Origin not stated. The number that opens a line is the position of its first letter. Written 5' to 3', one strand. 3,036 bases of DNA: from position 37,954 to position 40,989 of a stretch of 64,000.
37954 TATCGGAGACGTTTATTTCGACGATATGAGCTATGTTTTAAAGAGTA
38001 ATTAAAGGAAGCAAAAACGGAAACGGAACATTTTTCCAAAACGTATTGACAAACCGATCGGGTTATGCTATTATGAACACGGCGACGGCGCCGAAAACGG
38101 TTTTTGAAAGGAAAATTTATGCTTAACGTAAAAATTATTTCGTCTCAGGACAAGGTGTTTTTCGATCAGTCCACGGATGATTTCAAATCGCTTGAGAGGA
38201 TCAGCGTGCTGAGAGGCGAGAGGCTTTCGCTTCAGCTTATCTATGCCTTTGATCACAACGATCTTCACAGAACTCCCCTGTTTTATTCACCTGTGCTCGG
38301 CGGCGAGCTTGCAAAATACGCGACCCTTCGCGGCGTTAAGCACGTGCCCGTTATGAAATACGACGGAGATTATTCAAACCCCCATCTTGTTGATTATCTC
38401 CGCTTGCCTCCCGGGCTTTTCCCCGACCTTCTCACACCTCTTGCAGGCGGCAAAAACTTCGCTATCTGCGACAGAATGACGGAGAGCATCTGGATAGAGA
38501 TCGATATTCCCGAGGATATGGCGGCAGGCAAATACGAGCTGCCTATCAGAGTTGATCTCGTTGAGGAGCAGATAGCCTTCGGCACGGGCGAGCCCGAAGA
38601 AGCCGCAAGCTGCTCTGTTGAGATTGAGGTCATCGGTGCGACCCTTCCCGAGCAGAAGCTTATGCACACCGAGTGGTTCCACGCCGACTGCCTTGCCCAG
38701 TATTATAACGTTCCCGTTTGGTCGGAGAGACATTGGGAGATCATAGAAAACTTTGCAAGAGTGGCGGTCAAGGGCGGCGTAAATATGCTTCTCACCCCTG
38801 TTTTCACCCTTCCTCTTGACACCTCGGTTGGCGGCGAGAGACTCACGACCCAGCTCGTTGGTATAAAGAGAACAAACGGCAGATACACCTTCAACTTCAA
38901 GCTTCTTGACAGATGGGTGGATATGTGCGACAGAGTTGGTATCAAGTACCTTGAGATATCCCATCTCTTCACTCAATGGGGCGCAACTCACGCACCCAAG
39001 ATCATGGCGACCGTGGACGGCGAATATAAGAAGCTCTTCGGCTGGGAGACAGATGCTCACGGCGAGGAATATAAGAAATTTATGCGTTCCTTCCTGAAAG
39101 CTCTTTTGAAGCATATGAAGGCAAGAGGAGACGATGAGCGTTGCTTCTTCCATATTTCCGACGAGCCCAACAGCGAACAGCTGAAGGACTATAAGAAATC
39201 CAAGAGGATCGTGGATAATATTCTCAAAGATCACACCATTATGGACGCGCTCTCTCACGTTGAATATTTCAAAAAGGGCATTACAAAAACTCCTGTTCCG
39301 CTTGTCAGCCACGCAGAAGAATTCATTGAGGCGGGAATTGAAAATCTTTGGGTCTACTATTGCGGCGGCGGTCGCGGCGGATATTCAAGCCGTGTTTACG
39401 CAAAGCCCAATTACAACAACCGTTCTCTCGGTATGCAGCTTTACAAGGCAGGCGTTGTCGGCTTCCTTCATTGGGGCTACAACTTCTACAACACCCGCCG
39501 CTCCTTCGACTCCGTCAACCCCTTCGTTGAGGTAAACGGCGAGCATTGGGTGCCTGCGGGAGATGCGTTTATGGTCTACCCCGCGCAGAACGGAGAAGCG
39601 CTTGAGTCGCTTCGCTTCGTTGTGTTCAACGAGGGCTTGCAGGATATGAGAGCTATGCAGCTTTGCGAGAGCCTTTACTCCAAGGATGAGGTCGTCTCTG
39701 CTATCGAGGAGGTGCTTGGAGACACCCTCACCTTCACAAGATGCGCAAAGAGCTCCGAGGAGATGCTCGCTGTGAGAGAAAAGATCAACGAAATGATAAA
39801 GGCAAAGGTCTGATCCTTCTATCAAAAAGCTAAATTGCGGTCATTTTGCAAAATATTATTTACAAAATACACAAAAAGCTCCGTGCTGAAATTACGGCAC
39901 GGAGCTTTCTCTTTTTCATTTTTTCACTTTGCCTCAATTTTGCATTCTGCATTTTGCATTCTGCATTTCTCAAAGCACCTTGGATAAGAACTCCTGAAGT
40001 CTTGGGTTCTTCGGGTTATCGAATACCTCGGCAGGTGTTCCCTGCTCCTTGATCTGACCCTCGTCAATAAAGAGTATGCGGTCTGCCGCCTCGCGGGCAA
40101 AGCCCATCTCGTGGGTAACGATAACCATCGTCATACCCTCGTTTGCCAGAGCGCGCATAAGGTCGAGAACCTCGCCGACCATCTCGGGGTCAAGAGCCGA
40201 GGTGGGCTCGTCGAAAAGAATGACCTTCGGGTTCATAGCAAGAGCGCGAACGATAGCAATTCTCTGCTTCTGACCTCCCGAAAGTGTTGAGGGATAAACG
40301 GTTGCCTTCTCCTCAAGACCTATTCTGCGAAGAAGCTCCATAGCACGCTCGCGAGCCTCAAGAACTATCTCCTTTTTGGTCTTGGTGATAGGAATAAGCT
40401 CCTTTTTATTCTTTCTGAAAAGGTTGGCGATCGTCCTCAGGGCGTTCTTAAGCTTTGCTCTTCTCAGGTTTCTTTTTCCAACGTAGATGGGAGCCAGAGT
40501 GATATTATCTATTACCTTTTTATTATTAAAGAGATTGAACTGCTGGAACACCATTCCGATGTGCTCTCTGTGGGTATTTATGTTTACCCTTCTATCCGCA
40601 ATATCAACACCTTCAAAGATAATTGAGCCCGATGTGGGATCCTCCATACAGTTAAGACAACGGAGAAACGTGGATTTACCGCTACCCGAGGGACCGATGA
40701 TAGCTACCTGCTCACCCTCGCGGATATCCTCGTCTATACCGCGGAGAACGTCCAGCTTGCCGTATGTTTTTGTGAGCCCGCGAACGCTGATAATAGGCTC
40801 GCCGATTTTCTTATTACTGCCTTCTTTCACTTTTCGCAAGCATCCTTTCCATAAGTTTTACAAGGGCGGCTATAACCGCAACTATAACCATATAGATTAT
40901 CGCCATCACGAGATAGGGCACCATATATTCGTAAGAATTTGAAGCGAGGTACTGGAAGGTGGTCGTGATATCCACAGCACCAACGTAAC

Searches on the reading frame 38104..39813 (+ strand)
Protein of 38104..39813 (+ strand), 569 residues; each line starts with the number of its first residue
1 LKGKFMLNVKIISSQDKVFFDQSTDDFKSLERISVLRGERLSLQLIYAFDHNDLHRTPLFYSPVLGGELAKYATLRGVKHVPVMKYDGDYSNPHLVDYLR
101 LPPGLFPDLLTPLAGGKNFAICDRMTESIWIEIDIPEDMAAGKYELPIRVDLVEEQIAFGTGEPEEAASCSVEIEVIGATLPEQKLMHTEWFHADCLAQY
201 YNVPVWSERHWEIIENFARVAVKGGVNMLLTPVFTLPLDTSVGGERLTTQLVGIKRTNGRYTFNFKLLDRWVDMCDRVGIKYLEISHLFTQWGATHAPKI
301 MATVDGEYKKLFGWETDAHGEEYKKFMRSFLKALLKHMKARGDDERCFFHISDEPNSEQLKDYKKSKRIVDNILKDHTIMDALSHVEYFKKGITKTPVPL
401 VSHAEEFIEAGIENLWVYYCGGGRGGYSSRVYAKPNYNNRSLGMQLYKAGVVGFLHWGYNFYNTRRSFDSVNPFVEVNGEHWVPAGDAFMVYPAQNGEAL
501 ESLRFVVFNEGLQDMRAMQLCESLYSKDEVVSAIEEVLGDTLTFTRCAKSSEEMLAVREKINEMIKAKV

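Call 90: search_protein_families(library=pfam, proteins=[window:38104-39813:+], max_evalue=0.00001)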
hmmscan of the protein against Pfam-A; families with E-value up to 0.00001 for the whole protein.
window:38104-39813:+ (569 aa): 1 family
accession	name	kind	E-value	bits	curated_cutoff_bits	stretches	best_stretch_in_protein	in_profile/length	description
PF13320.12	GH123_cat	-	7.5e-106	354.6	23.1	1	191-521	1-324/324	Glycoside hydrolase 123, catalytic domain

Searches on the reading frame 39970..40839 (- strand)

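Call 90: search_protein_families(library=pfam, proteins=[window:39970-40839:-], max_evalue=0.00001)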
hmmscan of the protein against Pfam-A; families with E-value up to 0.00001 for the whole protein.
window:39970-40839:- (289 aa): 3 families
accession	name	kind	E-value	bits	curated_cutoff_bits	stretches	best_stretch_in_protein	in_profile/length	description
PF00005.33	ABC_tran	-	2.9e-35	122.3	25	1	32-214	1-137/137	ABC transporter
PF13304.12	AAA_21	-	6.1e-15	56.5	27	1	114-245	166-300/304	AAA domain, putative AbiEii toxin, Type IV TA system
PF02463.25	SMC_N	-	2.2e-08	34.3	40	0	176-255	127-208/220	RecF/RecN/SMC N terminal domain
